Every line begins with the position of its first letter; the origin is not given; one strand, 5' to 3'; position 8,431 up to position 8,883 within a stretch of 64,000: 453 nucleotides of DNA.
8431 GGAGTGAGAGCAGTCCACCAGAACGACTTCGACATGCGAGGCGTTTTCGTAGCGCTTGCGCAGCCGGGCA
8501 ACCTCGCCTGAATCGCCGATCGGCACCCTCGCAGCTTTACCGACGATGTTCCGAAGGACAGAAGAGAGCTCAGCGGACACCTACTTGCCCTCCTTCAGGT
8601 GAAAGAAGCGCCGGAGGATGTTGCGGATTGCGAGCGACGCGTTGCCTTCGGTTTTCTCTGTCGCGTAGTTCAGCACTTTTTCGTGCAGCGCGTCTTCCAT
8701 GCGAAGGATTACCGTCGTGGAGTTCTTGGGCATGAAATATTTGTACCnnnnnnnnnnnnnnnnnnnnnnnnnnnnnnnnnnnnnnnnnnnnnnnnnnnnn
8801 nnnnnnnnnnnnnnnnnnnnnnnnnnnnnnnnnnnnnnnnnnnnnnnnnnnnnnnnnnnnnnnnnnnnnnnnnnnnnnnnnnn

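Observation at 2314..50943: Nine-bp palindrome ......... placed 8-12 nt upstream of start codons at about a dozen sites, twice serving divergent genes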

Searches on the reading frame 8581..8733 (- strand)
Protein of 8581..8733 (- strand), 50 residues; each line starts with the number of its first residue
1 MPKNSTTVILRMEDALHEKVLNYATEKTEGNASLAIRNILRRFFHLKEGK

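Call 28: search_protein_families(library=phrogs, max_evalue=0.001, proteins=[window:8581-8733:-])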
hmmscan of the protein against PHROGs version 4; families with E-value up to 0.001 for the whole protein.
window:8581-8733:- (50 aa): 0 families

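Call 58: search_protein_families(library=pfam, max_evalue=0.05, proteins=[window:8581-8733:-])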
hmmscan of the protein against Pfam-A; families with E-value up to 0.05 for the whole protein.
window:8581-8733:- (50 aa): 0 families

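Call 86: search_solved_structures(query=A4, max_evalue=10, show_alignments=2)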
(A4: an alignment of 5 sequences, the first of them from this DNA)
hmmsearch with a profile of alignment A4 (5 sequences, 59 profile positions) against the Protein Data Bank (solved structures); distinct sequences matched with E-value up to 10: 14.
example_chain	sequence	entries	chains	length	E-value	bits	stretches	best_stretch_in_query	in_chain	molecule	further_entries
4hv0_A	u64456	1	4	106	4.2e-05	26.8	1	14-55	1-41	AvtR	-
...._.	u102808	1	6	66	0.01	19.2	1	11-58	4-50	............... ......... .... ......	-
7etr_A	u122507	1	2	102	0.032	17.6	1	11-58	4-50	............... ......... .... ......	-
6xrw_B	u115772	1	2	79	0.094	16.1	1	11-53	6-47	Ribbon-helix-helix protein, CopG family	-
3mlg_A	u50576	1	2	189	0.097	16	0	16-28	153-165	2X chimera of Helicobacter pylori protein HP0242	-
3gxq_A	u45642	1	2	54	0.12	15.7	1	14-48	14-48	Putative regulator of transfer genes ArtA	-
21gi_A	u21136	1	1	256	0.14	15.6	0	16-28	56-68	A designed protein Three-twist Knot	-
4akk_A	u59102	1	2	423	0.36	14.2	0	10-34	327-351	NITRATE REGULATORY PROTEIN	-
8ycx_A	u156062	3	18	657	0.6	13.5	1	12-43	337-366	ATP-dependent Clp protease ATP-binding subunit ClpC1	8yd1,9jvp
9if4_A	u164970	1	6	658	0.62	13.5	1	12-43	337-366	ATP-dependent Clp protease ATP-binding subunit ClpC1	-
6sbw_A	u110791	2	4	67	0.8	13.1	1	20-42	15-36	CdbA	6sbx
1q5v_A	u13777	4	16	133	0.96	12.8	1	13-48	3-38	Nickel responsive regulator | Nickel-responsive regulator | Nickel-responsive regulatory protein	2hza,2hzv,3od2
8a8u_A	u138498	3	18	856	1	12.8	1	12-43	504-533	ATP-dependent Clp protease ATP-binding subunit ClpC1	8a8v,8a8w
7dww_B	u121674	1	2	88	1.1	12.7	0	15-26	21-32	msDPBB_sym2 protein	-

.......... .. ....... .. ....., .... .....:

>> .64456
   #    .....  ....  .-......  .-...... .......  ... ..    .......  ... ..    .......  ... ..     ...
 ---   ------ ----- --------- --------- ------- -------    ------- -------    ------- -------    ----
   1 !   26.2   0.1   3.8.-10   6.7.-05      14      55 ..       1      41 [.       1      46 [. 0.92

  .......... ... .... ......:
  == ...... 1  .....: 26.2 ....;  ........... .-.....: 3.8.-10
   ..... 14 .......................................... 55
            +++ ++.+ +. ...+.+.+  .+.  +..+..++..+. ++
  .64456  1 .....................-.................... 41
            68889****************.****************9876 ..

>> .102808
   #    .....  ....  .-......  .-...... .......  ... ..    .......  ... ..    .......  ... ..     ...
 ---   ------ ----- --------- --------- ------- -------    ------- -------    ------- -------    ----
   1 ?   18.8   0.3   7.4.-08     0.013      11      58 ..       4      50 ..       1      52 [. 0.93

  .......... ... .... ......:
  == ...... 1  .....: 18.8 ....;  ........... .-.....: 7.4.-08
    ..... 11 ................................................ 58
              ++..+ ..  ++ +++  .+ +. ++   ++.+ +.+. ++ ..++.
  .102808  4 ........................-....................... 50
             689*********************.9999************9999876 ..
